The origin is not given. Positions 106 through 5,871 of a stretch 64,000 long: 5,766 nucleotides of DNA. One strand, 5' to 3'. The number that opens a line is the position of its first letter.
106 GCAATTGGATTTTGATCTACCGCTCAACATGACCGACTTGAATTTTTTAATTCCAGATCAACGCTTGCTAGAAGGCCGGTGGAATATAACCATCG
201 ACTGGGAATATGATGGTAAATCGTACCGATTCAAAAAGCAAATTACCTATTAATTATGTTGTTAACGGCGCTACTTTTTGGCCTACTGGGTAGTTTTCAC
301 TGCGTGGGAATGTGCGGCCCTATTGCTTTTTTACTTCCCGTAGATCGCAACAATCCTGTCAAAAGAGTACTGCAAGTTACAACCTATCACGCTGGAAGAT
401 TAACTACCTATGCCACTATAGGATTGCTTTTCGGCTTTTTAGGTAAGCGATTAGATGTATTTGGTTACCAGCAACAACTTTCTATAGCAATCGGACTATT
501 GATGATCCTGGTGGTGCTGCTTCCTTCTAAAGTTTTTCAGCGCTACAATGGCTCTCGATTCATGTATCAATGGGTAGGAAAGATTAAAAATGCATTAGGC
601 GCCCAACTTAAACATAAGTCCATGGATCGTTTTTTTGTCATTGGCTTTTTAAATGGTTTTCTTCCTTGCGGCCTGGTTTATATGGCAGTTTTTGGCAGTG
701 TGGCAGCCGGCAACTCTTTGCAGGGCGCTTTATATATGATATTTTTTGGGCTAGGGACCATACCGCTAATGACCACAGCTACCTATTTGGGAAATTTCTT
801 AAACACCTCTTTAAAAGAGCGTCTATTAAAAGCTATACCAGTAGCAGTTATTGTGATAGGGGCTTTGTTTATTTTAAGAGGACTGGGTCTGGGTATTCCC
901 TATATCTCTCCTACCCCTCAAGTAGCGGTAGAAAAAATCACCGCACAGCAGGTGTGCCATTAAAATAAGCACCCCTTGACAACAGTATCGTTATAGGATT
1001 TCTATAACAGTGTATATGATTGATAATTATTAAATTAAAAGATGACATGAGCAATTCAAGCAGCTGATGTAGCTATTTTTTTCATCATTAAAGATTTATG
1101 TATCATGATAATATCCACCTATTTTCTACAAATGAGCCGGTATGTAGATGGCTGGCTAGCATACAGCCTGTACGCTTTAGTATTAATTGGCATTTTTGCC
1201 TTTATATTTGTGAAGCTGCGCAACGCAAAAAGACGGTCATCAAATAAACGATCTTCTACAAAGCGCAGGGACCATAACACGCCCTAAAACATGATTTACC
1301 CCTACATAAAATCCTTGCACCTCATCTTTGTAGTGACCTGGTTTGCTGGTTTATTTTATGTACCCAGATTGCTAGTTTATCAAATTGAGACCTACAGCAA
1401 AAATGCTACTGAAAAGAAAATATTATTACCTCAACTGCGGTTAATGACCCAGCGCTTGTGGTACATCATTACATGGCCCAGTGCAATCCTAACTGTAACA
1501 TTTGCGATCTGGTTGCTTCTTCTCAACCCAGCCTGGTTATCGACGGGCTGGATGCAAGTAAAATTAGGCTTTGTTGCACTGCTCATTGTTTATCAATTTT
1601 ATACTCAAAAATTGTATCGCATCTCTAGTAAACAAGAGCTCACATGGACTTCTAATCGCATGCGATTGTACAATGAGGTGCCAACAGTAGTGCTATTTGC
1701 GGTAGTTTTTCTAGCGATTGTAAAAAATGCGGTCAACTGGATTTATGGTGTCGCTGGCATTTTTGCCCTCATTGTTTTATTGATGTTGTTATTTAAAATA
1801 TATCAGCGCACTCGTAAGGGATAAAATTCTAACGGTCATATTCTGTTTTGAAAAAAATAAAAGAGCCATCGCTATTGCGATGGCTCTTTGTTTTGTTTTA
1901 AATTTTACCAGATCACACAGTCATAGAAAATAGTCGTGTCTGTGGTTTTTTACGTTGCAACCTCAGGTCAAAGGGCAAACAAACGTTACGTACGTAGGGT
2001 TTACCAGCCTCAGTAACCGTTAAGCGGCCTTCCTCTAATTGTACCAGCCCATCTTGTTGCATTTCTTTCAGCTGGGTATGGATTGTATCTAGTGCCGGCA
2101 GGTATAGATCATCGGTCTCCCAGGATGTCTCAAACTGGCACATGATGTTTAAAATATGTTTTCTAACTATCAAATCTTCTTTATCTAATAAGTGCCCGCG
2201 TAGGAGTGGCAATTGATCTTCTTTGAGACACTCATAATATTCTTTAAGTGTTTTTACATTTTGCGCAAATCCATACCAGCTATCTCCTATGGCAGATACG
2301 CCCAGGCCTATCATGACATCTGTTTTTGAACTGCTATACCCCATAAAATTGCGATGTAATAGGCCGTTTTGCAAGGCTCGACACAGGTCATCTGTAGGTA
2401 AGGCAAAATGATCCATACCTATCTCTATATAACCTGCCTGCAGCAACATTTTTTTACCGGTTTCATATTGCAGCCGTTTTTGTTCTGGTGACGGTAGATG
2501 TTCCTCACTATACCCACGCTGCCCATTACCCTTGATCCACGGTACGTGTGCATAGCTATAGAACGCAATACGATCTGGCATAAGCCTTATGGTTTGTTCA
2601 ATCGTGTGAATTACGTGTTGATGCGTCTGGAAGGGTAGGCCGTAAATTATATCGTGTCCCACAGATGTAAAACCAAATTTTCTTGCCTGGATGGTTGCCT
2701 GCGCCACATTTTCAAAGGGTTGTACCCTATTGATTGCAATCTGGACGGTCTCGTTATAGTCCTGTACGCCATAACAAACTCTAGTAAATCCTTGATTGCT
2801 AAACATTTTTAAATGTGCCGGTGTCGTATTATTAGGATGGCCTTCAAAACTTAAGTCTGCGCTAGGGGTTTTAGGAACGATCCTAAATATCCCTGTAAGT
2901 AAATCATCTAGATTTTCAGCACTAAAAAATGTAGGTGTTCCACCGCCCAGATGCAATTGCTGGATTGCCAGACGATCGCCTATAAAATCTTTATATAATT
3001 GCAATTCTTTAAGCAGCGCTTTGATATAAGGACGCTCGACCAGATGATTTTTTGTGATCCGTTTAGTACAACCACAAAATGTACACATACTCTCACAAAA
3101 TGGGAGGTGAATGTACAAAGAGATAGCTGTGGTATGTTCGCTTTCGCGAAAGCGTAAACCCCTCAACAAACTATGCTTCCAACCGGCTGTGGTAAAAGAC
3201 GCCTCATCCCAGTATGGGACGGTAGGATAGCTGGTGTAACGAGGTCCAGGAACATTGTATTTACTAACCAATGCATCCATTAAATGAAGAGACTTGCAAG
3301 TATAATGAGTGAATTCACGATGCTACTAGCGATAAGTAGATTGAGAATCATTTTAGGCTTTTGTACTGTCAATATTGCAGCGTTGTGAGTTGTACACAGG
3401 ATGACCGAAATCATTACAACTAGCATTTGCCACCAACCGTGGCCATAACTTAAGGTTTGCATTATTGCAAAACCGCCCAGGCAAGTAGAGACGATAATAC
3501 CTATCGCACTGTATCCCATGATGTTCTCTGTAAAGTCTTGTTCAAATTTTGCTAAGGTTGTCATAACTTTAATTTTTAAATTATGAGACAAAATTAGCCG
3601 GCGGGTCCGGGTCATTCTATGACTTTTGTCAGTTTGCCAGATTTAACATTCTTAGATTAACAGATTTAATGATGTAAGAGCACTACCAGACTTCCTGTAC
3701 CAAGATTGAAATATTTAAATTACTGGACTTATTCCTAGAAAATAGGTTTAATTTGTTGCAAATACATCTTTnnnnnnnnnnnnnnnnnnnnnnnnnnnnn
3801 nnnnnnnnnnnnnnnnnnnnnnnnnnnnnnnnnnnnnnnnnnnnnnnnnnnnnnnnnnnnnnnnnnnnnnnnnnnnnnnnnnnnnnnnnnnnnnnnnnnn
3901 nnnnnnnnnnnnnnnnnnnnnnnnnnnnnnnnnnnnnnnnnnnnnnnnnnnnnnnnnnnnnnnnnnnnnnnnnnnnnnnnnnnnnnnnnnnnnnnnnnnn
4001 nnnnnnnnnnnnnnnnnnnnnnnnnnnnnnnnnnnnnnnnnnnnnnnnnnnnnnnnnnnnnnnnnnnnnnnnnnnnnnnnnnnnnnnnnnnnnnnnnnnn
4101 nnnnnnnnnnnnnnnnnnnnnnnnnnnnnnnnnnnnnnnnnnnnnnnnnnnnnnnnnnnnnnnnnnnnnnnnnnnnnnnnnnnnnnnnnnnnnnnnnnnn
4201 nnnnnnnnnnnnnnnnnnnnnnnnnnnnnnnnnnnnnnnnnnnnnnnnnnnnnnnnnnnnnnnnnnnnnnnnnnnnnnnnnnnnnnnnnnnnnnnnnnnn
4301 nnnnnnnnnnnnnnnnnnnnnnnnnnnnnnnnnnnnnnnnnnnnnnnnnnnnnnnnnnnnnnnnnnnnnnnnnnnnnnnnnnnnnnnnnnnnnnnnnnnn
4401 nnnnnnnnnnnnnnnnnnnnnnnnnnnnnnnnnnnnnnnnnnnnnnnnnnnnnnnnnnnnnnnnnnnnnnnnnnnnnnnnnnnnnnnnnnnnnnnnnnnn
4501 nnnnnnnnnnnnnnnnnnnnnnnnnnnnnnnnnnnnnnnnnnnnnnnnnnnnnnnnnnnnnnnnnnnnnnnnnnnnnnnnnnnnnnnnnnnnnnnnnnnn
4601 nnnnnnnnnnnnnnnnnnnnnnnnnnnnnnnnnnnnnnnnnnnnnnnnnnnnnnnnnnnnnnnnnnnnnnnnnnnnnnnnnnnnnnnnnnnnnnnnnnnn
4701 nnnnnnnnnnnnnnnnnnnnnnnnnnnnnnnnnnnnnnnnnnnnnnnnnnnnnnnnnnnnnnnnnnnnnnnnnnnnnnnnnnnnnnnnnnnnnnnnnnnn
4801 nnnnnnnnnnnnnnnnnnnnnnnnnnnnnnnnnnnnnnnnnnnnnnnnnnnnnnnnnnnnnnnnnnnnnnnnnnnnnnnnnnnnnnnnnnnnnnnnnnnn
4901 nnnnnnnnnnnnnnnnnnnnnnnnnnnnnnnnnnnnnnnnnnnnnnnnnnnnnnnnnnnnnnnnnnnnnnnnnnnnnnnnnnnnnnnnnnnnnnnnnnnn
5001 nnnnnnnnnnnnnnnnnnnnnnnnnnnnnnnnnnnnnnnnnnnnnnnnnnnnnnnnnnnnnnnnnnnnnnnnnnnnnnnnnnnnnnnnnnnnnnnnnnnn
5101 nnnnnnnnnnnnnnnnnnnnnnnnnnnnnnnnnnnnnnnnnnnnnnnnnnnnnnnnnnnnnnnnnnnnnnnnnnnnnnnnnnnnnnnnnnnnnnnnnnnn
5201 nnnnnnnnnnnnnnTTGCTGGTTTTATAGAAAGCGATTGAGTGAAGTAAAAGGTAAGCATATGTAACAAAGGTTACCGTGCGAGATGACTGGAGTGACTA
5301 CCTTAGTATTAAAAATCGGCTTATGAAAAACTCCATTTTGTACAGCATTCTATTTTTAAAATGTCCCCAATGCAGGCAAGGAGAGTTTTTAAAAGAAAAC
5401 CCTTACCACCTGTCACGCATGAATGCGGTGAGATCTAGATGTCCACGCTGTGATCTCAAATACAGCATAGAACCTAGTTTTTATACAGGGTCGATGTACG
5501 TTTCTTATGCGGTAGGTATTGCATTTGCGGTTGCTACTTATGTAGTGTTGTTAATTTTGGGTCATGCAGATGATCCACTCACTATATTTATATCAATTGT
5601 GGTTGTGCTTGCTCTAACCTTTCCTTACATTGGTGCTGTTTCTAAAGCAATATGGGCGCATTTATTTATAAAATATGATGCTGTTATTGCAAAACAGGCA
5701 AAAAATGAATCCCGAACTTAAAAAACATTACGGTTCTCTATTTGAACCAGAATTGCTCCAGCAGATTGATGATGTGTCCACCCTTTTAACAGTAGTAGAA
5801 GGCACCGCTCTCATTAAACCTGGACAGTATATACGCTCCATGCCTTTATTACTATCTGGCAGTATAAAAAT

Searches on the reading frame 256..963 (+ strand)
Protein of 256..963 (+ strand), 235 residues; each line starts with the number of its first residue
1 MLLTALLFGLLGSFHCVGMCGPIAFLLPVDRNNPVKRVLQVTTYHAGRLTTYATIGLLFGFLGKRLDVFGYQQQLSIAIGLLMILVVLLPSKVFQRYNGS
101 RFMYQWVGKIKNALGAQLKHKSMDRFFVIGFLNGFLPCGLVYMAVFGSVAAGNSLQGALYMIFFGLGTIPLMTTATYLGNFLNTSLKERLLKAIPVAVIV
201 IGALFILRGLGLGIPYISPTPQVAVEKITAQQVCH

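Call 50: search_protein_families(library=pfam, proteins=[window:256-963:+], max_evalue=0.001)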
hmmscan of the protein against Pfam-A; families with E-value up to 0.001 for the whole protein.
window:256-963:+ (235 aa): 2 families
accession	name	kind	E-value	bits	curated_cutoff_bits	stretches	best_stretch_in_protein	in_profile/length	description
PF13386.12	DsbD_2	-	4e-53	180.7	24.9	1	4-203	1-198/199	Cytochrome C biogenesis protein transmembrane region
PF02683.22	DsbD_TM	-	2.1e-06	27.6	27.1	1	2-183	5-190/219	Cytochrome C biogenesis protein transmembrane domain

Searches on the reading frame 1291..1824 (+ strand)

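Call 50: search_protein_families(library=pfam, proteins=[window:1291-1824:+], max_evalue=0.001)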
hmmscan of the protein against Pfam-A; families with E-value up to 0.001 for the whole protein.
window:1291-1824:+ (177 aa): 1 family
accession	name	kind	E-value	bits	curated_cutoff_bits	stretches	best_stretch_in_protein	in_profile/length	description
PF03653.18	UPF0093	-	5.9e-39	134.1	34.2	1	2-146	4-145/146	Uncharacterised protein family (UPF0093)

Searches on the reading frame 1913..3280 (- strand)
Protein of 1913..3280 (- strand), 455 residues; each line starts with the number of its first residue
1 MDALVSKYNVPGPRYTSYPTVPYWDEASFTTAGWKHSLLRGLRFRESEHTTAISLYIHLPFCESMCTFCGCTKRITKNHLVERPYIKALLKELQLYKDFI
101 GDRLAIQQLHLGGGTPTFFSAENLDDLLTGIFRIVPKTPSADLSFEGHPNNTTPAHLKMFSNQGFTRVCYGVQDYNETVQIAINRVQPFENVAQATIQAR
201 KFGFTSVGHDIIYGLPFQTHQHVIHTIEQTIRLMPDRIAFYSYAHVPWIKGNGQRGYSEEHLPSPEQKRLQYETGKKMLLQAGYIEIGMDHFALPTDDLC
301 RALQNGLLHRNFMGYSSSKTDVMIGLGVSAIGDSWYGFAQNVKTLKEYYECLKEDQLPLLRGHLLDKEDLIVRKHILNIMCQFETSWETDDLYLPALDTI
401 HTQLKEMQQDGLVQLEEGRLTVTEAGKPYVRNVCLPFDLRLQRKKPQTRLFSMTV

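Call 50: search_protein_families(library=pfam, proteins=[window:1913-3280:-], max_evalue=0.001)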
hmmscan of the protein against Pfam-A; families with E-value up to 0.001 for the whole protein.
window:1913-3280:- (455 aa): 2 families
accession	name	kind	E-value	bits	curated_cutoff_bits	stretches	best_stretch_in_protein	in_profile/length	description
PF04055.27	Radical_SAM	-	5.2e-16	59.7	29.5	1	56-228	1-164/166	Radical SAM superfamily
PF06969.22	HemN_C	-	9e-05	22.9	24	1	365-427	1-65/67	HemN C-terminal domain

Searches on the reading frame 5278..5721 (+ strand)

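Call 50: search_protein_families(library=pfam, proteins=[window:5278-5721:+], max_evalue=0.001)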
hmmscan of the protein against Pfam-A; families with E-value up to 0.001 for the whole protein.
window:5278-5721:+ (147 aa): 1 family
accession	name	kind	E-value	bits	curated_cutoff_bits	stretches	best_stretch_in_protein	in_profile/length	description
PF06170.17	DUF983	-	0.00029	21.6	22.6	1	50-116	6-71/85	Protein of unknown function (DUF983)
